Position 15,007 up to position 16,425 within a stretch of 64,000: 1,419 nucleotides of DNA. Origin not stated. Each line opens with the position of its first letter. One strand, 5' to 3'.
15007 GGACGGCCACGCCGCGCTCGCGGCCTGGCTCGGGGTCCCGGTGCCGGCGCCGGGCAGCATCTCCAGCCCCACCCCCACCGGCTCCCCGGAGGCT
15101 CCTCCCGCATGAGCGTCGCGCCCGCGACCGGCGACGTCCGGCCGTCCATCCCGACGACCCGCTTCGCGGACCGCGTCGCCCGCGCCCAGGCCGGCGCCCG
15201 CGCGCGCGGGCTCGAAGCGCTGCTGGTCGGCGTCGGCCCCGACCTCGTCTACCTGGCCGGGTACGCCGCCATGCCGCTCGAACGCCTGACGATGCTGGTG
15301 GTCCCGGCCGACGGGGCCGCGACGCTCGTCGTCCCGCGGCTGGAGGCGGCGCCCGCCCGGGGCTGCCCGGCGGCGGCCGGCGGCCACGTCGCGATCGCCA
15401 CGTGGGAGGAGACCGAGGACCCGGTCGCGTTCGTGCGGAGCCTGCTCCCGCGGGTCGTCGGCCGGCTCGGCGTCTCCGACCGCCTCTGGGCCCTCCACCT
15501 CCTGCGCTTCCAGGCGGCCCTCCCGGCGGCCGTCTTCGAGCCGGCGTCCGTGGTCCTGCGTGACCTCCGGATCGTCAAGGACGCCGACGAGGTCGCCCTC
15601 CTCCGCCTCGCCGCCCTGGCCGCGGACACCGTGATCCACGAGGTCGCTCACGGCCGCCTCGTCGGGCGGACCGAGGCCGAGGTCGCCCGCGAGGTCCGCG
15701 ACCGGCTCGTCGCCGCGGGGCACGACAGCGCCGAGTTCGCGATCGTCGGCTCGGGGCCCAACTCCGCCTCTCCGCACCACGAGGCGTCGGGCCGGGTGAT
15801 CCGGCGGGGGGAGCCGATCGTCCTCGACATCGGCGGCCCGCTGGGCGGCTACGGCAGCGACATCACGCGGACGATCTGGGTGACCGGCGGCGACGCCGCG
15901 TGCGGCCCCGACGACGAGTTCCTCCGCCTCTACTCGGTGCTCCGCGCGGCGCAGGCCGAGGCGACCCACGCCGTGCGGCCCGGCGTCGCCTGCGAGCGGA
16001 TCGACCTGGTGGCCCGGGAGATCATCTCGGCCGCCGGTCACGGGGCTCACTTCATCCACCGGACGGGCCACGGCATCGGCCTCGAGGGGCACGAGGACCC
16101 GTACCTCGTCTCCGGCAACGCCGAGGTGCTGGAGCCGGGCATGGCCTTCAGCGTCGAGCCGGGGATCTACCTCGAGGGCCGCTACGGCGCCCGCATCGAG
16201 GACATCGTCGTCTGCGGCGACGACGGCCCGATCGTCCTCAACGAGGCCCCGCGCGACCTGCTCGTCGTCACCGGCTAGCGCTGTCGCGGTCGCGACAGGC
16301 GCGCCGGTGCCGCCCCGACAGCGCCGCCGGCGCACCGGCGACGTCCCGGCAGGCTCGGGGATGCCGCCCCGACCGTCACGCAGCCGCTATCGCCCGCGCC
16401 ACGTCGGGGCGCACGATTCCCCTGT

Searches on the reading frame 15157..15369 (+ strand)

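Call 43: search_protein_families(library=pfam, proteins=[window:15157-15369:+], max_evalue=0.01)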
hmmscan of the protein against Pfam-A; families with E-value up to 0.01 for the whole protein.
window:15157-15369:+ (71 aa): 1 family
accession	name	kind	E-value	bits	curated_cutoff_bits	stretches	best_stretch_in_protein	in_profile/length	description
PF01321.24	Creatinase_N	-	5.9e-09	37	22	1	6-67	1-58/128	Creatinase/Prolidase N-terminal domain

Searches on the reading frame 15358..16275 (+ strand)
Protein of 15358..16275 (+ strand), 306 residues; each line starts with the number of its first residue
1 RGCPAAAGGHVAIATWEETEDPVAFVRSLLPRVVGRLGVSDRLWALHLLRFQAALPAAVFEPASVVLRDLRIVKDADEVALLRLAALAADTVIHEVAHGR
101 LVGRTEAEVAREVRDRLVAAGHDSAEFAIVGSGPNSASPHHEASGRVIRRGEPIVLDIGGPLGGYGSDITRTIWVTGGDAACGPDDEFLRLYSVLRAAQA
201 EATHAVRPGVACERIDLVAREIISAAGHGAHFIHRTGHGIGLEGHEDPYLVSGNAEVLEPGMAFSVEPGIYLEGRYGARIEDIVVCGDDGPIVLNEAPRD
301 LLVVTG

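Call 43: search_protein_families(library=pfam, proteins=[window:15358-16275:+], max_evalue=0.01)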
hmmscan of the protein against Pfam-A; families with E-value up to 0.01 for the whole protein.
window:15358-16275:+ (306 aa): 1 family
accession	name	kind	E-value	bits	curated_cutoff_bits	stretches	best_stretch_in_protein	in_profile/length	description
PF00557.29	Peptidase_M24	-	3.3e-53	181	23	1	81-286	2-206/208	Metallopeptidase family M24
